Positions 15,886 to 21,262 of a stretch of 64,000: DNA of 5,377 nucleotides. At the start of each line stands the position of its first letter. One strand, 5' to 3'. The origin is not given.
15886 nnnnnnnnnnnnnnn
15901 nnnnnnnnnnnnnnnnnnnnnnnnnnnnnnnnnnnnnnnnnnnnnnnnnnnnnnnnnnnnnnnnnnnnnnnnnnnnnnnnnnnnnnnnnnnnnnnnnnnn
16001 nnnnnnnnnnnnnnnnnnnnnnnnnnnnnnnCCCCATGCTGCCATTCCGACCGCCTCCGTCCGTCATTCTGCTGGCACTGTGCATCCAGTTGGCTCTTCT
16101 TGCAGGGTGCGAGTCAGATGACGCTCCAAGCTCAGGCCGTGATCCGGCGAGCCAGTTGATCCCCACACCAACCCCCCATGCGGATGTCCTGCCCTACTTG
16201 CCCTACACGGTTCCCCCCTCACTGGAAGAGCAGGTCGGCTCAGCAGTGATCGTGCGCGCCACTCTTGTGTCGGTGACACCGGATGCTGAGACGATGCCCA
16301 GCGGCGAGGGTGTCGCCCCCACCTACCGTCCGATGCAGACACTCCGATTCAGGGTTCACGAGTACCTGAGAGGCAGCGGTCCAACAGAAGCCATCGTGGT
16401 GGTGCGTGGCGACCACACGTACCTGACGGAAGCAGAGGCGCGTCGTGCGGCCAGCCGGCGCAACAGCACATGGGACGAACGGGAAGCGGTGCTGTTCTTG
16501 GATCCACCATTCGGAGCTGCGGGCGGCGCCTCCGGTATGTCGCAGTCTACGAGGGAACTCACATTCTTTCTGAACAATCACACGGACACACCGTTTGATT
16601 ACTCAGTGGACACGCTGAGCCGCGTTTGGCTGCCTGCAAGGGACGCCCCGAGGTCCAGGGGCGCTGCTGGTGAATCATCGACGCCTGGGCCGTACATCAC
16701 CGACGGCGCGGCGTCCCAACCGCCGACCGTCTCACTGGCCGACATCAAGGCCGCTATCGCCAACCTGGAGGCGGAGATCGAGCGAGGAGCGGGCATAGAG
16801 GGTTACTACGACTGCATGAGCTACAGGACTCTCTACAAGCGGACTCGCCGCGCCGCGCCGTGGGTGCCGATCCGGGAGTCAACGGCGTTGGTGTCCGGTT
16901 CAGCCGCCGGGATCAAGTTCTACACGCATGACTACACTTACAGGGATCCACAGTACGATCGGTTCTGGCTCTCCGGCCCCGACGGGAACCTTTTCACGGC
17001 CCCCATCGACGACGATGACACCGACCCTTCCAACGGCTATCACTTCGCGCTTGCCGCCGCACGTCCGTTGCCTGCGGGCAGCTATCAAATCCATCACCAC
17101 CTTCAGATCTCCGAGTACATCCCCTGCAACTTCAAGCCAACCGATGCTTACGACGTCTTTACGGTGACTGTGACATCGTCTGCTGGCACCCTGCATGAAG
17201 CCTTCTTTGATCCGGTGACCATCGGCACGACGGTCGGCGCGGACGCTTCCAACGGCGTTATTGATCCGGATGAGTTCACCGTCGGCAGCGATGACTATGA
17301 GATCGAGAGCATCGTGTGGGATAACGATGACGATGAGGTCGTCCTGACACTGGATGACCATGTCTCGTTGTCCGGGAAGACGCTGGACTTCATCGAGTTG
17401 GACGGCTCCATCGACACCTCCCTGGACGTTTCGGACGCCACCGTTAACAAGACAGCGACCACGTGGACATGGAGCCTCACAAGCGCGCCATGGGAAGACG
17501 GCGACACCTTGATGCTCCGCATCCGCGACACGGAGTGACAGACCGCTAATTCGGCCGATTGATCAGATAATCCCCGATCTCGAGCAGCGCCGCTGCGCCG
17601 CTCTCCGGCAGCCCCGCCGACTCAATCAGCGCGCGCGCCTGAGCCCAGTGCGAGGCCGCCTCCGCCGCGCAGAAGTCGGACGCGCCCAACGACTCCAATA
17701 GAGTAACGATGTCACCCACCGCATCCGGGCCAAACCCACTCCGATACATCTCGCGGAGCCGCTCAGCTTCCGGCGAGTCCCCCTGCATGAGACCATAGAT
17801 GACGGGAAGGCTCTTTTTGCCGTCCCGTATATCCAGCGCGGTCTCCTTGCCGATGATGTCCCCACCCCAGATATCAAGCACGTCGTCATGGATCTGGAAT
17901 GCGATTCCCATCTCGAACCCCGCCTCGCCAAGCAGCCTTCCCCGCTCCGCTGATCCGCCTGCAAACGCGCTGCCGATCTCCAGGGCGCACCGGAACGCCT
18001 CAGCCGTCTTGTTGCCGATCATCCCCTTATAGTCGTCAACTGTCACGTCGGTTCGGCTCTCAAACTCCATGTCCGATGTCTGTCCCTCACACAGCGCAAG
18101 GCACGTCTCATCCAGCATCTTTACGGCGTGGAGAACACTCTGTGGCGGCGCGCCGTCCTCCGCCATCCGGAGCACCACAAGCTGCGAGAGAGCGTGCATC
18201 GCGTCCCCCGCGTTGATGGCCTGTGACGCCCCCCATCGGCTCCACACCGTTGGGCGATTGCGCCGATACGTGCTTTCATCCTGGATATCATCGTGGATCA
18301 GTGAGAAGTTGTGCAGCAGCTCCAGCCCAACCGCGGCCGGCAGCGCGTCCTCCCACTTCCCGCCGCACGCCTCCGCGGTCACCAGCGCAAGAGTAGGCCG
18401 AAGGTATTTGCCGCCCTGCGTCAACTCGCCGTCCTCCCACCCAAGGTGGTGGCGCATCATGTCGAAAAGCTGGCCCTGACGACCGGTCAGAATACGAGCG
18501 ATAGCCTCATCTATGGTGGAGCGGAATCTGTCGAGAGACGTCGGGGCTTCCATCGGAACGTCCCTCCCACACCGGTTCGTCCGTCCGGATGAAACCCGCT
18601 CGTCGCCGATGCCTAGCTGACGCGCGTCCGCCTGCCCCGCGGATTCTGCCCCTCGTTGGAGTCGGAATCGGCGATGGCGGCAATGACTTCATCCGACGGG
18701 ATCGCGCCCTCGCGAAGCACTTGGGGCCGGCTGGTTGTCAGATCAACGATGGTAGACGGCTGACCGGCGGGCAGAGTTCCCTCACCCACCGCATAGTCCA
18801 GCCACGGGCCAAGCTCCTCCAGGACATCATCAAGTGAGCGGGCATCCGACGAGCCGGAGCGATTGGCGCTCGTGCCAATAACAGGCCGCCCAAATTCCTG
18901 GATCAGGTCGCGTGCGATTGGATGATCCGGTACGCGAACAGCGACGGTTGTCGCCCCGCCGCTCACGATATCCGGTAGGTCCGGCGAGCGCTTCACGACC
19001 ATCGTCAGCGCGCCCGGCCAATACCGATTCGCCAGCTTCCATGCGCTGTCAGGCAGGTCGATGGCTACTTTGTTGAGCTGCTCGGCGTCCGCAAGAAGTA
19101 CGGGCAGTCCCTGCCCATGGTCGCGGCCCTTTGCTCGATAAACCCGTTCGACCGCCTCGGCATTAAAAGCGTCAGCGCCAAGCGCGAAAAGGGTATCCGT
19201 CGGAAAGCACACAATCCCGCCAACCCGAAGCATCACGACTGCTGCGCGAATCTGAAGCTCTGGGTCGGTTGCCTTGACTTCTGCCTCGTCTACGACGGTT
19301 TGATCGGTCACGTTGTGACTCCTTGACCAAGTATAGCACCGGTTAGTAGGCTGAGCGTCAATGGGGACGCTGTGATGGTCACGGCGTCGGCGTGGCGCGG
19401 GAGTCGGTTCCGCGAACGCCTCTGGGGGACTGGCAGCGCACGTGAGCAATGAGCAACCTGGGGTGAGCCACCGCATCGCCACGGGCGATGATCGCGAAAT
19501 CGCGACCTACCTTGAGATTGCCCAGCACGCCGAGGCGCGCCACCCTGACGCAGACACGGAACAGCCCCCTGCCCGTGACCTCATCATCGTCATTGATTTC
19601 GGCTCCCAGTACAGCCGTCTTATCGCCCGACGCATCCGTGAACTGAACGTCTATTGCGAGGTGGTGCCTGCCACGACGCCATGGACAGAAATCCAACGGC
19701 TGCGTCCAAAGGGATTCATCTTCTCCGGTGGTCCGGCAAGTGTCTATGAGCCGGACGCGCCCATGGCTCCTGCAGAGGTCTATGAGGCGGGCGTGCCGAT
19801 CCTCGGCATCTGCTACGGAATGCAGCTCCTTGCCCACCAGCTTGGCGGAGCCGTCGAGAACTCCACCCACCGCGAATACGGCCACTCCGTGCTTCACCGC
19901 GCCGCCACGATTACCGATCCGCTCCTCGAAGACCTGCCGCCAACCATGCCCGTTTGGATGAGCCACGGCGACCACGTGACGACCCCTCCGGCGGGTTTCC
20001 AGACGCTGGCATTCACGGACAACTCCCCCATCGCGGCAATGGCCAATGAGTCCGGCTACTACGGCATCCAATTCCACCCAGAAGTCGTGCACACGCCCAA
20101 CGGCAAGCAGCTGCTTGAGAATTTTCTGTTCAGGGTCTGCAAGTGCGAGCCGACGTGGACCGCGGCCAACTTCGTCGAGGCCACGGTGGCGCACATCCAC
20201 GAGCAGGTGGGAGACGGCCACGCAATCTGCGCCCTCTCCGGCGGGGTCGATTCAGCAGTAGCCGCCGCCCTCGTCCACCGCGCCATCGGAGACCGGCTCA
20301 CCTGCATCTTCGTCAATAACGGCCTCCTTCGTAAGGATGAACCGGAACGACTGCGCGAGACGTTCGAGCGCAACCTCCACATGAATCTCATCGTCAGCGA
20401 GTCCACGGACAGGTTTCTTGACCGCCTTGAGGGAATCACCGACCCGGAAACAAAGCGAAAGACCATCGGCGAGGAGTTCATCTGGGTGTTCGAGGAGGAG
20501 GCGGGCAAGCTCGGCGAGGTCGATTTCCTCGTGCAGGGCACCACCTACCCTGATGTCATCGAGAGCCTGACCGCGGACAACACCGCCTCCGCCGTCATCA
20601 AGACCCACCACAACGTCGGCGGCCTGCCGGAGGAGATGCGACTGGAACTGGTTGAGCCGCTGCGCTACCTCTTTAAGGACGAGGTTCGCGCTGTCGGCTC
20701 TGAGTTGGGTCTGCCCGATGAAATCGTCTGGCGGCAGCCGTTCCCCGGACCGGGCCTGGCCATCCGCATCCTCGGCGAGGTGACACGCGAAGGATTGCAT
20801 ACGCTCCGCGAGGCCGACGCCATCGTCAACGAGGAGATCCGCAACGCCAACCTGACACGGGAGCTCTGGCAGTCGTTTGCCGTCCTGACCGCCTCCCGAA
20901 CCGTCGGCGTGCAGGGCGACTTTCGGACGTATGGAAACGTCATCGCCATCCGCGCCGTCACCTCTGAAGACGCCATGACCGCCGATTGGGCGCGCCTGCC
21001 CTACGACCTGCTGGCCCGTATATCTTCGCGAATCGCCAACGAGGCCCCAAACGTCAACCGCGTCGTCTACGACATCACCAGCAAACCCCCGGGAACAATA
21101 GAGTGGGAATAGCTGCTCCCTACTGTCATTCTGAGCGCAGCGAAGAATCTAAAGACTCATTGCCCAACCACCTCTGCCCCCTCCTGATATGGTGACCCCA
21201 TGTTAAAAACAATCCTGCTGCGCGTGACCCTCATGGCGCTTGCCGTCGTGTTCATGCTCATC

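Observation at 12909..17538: Lipoprotein with about 16 tandem 40-aa repeats fused to a C-terminal M1-like zincin domain, co-transcribed with a second lipoprotein, on lower-GC DNA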

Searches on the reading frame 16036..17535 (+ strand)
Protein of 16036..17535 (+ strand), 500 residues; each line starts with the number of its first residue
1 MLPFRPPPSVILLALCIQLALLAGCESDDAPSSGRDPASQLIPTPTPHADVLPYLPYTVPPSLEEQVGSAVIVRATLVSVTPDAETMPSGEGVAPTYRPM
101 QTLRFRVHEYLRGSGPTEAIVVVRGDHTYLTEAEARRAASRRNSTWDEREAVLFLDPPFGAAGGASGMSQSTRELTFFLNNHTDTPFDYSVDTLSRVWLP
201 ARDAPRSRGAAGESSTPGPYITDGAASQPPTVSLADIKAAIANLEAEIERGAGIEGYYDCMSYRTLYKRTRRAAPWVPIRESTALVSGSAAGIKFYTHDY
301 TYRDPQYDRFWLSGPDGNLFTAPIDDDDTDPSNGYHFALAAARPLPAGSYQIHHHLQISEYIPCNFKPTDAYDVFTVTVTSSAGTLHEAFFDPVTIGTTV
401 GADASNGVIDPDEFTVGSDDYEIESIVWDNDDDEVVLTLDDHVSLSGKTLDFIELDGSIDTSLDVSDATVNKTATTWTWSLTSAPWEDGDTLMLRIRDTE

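Call 23: find_homologous_proteins(query=window:16036-17535:+)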
Query window:16036-17535:+ (500 aa): 599 proteins with E <= 0.001 among 8000 candidates; the best 120 are listed.
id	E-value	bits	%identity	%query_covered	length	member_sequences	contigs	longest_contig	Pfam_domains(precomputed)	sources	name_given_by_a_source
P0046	2.3e-223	760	72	98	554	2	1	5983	-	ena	-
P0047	6.0e-179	614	60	94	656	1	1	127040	-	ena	-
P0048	1.4e-165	570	57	98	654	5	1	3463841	-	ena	-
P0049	2.2e-150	520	53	98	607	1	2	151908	PF00041.28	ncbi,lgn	-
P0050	8.8e-150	518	52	98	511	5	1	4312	-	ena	-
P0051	4.4e-144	499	52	98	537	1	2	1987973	-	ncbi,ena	-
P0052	4.0e-142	492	50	98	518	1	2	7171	-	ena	-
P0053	1.6e-141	491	51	91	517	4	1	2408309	-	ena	-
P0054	4.3e-137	476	48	100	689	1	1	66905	PF00041.28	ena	-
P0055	4.3e-136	473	50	95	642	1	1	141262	PF17963.8,PF00028.24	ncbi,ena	-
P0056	4.6e-136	473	51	92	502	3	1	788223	-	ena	-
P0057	6.8e-135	469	47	98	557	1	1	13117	-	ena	-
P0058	3.7e-134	466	49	98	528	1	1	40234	-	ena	-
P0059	8.9e-131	455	48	92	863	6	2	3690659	PF00028.24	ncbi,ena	-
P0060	1.2e-130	455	49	99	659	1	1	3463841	-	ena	-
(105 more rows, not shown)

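Call 24: find_encoding_contigs(protein=P0046, flank=6000, max_places=2)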
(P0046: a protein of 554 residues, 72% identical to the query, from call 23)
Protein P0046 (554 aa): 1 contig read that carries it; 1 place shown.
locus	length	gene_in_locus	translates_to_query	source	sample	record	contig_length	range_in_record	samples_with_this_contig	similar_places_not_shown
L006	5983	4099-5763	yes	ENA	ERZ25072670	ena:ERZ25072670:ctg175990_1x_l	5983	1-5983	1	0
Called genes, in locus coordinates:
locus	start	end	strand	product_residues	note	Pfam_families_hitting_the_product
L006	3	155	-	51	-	?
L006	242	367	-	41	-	-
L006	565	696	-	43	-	-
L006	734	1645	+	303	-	-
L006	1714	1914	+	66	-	-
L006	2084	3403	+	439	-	-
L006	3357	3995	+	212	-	-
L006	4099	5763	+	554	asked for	-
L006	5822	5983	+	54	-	?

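Call 25: find_encoding_contigs(protein=P0047, flank=6000, max_places=2)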
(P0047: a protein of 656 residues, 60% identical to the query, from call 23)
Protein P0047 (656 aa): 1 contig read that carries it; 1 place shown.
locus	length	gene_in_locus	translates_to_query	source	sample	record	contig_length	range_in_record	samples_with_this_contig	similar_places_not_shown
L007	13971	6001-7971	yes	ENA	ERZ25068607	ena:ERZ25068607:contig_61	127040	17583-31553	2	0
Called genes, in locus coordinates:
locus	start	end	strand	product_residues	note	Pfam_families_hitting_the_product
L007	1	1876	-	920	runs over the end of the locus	PF02861:Clp_N, PF00004:AAA, PF13191:AAA_16 (weak), PF17871:AAA_lid_9, PF00004:AAA, PF07724:AAA_2, PF07728:AAA_5, PF10431:ClpB_D2-small, +5 more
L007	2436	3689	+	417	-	PF00916:Sulfate_transp, PF01740:STAS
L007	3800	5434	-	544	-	PF00239:Resolvase, PF07508:Recombinase, PF13408:Zn_ribbon_recom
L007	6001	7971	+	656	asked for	-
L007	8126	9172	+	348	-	PF20796:PDDEXK_13, PF22558:REase-ARP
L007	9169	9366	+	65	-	-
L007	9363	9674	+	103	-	-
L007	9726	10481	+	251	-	-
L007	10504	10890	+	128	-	-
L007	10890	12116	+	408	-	PF01939:NucS_C (faint)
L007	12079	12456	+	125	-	-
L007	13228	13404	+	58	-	-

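Call 59: search_solved_structures(query=A5, max_evalue=10, show_alignments=1)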
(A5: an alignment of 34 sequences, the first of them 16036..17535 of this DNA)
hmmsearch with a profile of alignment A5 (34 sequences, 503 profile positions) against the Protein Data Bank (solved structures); distinct sequences matched with E-value up to 10: 0.

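Call 79: search_protein_families(library=pfam, alignment_id=A5, max_evalue=0.1)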
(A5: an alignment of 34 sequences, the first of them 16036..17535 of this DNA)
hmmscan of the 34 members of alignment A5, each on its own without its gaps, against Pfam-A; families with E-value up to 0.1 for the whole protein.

A. member 1, window:16036-17535:+ (500 aa): 0 families

B. families by the number of members that match (of 34 scanned): 4 families
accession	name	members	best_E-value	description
PF04886.17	PT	1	0.0022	PT disordered repeat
PF17973.7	bMG10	1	0.0027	Bacterial Alpha-2-macroglobulin MG10 domain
PF13555.12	AAA_29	1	0.021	P-loop containing region of AAA domain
PF12857.13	TOBE_3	1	0.092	TOBE-like domain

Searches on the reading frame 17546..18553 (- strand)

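Call 70: search_protein_families(library=pfam, proteins=[window:17546-18553:-], max_evalue=0.00001)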
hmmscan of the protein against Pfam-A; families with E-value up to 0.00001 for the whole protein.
window:17546-18553:- (335 aa): 1 family
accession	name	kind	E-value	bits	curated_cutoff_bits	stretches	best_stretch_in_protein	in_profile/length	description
PF00348.22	polyprenyl_synt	-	4.9e-61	206.6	27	1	45-274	13-238/251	Polyprenyl synthetase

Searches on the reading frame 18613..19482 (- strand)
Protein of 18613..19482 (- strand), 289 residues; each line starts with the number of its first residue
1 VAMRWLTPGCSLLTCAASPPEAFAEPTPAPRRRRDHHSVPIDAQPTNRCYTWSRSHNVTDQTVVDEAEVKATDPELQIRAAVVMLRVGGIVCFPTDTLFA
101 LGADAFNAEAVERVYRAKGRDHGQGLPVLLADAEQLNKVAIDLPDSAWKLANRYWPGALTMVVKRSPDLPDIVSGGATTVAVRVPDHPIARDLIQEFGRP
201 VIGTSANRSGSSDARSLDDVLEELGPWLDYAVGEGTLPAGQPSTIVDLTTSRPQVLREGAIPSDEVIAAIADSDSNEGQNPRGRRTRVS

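Call 70: search_protein_families(library=pfam, proteins=[window:18613-19482:-], max_evalue=0.00001)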
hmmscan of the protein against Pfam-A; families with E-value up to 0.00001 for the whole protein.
window:18613-19482:- (289 aa): 1 family
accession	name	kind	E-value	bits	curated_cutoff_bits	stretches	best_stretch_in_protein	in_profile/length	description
PF01300.24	Sua5_yciO_yrdC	-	3e-56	190.2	25.1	1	84-259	2-178/178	Telomere recombination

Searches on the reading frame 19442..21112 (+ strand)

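Call 70: search_protein_families(library=pfam, proteins=[window:19442-21112:+], max_evalue=0.00001)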
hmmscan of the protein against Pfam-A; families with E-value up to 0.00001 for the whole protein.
window:19442-21112:+ (556 aa): 4 families
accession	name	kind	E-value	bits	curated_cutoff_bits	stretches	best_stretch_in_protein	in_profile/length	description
PF00117.34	GATase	-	1.4e-45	155.8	22.8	1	50-231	2-189/190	Glutamine amidotransferase class-I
PF00958.27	GMP_synt_C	-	2.6e-42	143.2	27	1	464-555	1-92/92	GMP synthase C terminal domain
PF07722.19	Peptidase_C26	-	5.1e-09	36.6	20.5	1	112-214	100-219/219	Peptidase C26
PF02540.23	NAD_synthase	-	6.3e-06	25.9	21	0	256-286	16-47/242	NAD synthase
